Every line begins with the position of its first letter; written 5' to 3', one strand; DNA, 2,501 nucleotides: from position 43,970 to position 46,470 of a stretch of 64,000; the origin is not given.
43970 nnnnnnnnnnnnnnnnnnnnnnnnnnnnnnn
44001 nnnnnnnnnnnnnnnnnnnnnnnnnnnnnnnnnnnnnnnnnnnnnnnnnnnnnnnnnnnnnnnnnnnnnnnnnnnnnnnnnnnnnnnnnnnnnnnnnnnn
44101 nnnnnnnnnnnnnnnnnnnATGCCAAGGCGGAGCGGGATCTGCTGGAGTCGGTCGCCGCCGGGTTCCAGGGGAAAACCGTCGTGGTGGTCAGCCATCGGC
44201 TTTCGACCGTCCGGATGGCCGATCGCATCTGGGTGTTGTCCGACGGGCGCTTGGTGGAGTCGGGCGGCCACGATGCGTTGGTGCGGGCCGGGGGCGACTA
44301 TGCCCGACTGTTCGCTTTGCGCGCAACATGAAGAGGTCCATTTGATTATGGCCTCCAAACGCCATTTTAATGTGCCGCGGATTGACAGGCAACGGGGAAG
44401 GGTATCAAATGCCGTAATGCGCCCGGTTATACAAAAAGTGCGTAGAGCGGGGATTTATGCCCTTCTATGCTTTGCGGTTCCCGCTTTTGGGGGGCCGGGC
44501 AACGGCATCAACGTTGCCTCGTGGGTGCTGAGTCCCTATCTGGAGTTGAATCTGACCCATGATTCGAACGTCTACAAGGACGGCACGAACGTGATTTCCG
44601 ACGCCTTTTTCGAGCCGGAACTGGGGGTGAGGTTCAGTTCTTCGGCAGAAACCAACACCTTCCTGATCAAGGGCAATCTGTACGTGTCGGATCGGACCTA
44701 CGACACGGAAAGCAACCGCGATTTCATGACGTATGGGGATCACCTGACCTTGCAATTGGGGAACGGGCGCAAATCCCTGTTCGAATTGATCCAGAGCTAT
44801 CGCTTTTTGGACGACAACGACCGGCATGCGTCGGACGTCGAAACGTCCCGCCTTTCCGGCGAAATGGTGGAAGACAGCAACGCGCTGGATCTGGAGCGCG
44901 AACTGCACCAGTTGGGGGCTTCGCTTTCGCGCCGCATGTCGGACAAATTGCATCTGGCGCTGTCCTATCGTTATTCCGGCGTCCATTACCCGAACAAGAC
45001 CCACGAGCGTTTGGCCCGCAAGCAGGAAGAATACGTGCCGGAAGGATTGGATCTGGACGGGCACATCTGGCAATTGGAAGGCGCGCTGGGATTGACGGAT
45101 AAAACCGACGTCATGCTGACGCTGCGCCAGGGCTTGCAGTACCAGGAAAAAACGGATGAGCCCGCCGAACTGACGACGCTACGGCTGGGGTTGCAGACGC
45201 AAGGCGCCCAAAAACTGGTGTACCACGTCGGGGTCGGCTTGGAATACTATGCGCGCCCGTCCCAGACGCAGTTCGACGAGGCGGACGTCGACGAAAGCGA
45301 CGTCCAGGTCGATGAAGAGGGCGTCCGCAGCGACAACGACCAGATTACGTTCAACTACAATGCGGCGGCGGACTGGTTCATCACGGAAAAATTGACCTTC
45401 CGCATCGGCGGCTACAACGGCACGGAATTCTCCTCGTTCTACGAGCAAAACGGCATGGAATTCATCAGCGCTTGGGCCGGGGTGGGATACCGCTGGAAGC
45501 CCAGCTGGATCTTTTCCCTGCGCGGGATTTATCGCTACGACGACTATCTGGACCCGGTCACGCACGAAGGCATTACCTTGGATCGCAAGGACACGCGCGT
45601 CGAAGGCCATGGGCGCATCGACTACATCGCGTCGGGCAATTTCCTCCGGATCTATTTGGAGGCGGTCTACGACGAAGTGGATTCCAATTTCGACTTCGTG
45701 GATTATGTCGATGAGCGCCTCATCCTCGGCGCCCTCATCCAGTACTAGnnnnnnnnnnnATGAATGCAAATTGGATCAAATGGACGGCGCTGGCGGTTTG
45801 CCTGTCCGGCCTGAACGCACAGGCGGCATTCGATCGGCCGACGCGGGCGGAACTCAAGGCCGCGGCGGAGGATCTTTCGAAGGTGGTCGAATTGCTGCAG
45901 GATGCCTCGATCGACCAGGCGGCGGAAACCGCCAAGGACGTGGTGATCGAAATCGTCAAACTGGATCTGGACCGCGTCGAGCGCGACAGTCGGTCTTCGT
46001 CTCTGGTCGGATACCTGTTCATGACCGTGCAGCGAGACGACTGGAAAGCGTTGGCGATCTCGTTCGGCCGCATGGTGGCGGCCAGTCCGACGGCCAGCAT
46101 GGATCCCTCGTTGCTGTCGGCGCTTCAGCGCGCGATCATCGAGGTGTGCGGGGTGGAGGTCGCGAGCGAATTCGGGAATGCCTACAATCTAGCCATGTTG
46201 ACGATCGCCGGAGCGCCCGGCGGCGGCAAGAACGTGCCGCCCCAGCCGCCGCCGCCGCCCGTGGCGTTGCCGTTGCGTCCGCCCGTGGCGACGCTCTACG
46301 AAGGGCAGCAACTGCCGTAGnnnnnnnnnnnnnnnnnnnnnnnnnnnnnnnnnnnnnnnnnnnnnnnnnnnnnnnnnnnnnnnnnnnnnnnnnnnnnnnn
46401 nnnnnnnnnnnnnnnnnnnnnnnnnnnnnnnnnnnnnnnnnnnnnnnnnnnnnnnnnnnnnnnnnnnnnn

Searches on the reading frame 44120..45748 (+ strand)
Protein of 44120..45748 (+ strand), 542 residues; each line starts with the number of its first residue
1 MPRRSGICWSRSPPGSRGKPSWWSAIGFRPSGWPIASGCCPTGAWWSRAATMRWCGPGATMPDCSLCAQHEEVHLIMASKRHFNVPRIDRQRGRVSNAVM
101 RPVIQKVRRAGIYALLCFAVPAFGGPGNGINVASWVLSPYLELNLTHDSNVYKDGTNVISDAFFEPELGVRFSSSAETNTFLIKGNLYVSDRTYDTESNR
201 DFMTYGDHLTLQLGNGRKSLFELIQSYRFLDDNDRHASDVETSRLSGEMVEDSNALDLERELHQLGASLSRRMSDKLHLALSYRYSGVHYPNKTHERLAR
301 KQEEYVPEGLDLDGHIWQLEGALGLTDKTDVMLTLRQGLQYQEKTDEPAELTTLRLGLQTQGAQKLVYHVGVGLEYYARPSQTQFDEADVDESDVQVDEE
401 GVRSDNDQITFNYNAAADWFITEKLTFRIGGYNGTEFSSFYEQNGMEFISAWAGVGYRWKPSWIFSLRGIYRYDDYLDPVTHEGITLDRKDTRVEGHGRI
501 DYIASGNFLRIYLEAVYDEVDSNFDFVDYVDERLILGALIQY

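Call 5: search_protein_families(library=pfam, proteins=[window:44120-45748:+], max_evalue=0.01)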
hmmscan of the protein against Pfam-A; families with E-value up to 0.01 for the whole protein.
window:44120-45748:+ (542 aa): 1 family
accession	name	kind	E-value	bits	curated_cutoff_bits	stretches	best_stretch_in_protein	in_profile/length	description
PF10082.15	BBP2_2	-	1.2e-06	28.2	23.7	0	410-542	255-378/378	Putative beta-barrel porin 2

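Call 6: search_protein_families(library=ncbifam, proteins=[window:44120-45748:+], max_evalue=0.01)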
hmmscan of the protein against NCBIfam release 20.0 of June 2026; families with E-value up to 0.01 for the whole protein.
window:44120-45748:+ (542 aa): 1 family
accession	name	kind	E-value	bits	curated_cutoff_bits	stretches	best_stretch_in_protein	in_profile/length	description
NF041027.1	GSU2204_Se_pt_1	equivalog_domain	0.00029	19.8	350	0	193-366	371-515/580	GSU2204 family CXXCH-containing (seleno)protein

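Call 22: search_protein_families(library=ncbifam, proteins=[window:44417-45748:+], max_evalue=0.001)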
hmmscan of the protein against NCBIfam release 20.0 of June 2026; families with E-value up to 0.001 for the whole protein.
window:44417-45748:+ (443 aa): 1 family
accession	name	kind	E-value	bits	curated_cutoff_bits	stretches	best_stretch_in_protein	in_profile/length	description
NF041027.1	GSU2204_Se_pt_1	equivalog_domain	0.00013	20.9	350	0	92-267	369-515/580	GSU2204 family CXXCH-containing (seleno)protein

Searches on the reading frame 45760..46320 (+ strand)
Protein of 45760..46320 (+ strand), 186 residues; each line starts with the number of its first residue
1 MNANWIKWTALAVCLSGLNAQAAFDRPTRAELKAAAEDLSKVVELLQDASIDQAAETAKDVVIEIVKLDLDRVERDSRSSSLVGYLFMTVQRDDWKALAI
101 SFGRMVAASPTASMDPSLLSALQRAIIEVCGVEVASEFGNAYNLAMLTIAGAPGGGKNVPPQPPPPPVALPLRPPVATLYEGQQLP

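Call 5: search_protein_families(library=pfam, proteins=[window:45760-46320:+], max_evalue=0.01)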
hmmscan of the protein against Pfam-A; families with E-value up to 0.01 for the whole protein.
window:45760-46320:+ (186 aa): 1 family
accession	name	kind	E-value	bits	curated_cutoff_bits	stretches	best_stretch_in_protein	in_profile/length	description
PF25772.1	HEAT_RRP12_N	-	0.0073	16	27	1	12-107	59-154/275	RRP12-like, N-terminal HEAT repeats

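Call 6: search_protein_families(library=ncbifam, proteins=[window:45760-46320:+], max_evalue=0.01)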
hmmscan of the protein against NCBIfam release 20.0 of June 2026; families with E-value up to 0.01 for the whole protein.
window:45760-46320:+ (186 aa): 0 families

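Call 77: search_protein_families(library=pfam, proteins=[window:45760-46320:+], max_evalue=0.001)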
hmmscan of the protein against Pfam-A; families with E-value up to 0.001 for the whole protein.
window:45760-46320:+ (186 aa): 0 families
